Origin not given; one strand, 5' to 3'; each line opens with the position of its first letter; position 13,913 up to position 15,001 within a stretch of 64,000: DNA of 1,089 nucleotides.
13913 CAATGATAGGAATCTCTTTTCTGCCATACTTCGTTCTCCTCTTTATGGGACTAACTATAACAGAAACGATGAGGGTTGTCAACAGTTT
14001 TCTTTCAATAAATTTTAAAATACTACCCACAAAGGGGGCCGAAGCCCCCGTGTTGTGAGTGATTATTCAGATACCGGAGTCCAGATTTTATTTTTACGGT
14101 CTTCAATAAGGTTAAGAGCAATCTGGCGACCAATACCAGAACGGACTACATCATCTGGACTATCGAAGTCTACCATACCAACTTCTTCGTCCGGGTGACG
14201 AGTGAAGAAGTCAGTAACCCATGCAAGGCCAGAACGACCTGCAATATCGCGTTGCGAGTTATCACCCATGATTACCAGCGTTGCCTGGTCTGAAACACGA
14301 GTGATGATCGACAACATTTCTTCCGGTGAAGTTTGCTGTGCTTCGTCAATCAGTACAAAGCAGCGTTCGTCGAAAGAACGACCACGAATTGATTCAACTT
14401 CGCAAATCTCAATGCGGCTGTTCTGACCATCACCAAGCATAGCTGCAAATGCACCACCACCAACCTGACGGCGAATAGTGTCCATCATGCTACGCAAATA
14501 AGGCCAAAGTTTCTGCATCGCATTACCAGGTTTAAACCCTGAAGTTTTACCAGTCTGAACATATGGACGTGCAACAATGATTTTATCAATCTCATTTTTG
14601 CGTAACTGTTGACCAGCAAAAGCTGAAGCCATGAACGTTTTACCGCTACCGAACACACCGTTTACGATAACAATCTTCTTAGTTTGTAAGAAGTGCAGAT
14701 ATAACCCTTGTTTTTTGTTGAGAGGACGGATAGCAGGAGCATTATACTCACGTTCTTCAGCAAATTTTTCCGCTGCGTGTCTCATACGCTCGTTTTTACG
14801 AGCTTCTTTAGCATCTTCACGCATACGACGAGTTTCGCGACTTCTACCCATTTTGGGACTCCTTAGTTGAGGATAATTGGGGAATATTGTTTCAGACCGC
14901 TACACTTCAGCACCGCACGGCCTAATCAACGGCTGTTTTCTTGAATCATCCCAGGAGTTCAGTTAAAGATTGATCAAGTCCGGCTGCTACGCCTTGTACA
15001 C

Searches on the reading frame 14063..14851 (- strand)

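Call 9: search_protein_families(library=pfam, proteins=[window:14063-14851:-], max_evalue=0.1)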
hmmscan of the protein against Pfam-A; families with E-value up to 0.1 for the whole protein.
window:14063-14851:- (262 aa): 16 families
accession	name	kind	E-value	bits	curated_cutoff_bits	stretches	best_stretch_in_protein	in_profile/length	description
PF02562.22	PhoH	-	4.8e-46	157.3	27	1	41-245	2-201/205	PhoH-like protein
PF13604.12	AAA_30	-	7.6e-08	32.7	27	1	45-202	3-129/191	AAA domain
PF13245.12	AAA_19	-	5.8e-07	30.2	25.1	1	57-201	10-129/134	AAA domain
PF13401.12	AAA_22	-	7.1e-05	23.6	27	1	57-195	4-121/130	AAA domain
PF13173.12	AAA_14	-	0.0018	18.7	27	0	58-88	2-32/129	AAA domain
PF01695.23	IstB_IS21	-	0.0018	18.3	24.1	1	5-85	44-119/238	IstB-like ATP binding protein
PF00580.27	UvrD-helicase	-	0.0026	17.9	23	1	165-200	215-250/271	UvrD/REP helicase N-terminal domain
PF06745.19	ATPase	-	0.0049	16.7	26.6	1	57-93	18-54/231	KaiC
PF20720.3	nSTAND3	-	0.0054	16.9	27.2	1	52-86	11-45/155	Novel STAND NTPase 3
PF04851.21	ResIII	-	0.011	16.1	22.5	1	34-93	5-58/164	Type III restriction enzyme, res subunit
PF09848.15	SLFN-g3_helicase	-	0.011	15.5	24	1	58-176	1-93/354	Schlafen group 3, DNA/RNA helicase domain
PF24883.2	NPHP3_N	-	0.029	15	24.8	1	57-172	21-134/164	Nephrocystin 3, N-terminal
PF00270.35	DEAD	-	0.043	14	26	0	53-94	9-51/167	DEAD/DEAH box helicase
PF13086.12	AAA_11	-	0.071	13.3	27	0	52-84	11-43/257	AAA domain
PF13191.12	AAA_16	-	0.073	14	32.6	0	59-163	25-104/167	AAA ATPase domain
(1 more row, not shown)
